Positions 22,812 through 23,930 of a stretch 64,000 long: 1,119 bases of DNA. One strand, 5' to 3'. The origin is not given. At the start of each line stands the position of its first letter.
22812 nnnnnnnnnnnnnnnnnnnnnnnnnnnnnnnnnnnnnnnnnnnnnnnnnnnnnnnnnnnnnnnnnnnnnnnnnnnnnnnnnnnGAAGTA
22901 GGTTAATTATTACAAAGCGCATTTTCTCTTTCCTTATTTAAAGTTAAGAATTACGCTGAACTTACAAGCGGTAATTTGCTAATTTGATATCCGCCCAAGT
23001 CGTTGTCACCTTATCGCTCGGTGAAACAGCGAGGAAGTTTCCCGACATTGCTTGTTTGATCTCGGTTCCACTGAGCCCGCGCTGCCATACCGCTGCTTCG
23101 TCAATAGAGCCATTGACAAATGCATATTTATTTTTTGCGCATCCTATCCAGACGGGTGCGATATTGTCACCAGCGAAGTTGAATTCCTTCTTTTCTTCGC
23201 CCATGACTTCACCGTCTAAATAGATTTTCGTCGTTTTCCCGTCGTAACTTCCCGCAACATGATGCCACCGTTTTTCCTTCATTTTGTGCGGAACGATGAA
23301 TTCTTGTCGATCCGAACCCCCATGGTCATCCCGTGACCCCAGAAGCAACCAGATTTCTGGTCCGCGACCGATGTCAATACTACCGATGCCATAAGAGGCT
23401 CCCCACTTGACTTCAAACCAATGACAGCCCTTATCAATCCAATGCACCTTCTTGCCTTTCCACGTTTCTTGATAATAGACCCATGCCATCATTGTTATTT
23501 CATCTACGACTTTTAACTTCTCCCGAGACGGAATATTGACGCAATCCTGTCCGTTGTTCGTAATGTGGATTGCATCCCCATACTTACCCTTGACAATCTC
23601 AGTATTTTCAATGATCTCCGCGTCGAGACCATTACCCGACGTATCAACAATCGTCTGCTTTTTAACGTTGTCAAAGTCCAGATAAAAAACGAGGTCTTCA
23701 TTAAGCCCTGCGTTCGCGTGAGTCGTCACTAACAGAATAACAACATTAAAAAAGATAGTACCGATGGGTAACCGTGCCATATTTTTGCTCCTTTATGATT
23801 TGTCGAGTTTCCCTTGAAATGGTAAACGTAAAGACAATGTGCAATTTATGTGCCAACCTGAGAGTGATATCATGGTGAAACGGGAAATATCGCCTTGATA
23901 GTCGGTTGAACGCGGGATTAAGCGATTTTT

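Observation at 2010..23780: ~21 kb paralogue-amplified envelope locus: membrane-tethered sigma factors, giant BNR lipoproteins, orphan ABC-2 permeases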

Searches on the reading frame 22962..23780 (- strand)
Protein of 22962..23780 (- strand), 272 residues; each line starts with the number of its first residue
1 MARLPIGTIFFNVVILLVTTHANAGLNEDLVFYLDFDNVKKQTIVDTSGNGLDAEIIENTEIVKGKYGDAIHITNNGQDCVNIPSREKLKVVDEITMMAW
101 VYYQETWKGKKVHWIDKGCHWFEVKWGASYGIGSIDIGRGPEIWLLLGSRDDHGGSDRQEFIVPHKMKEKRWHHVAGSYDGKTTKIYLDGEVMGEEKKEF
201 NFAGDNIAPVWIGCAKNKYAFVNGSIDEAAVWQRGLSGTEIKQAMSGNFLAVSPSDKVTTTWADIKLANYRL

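Call 4: search_protein_families(library=pfam, proteins=[window:22962-23780:-], max_evalue=0.01)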
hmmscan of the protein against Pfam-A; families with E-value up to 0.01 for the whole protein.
window:22962-23780:- (272 aa): 1 family
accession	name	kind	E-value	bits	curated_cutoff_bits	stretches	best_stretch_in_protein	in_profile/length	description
PF13385.13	Laminin_G_3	-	5e-20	72.6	27.6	1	76-242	2-151/151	Concanavalin A-like lectin/glucanases superfamily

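Call 56: search_protein_families(library=ncbifam, proteins=[window:22962-23780:-], max_evalue=0.001)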
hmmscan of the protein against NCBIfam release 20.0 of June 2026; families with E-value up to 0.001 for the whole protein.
window:22962-23780:- (272 aa): 1 family
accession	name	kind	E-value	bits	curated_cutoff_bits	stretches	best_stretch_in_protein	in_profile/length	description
NF052521.1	TafC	equivalog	2.7e-07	30.1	410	1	31-243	149-358/373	TafC family fimbrial protein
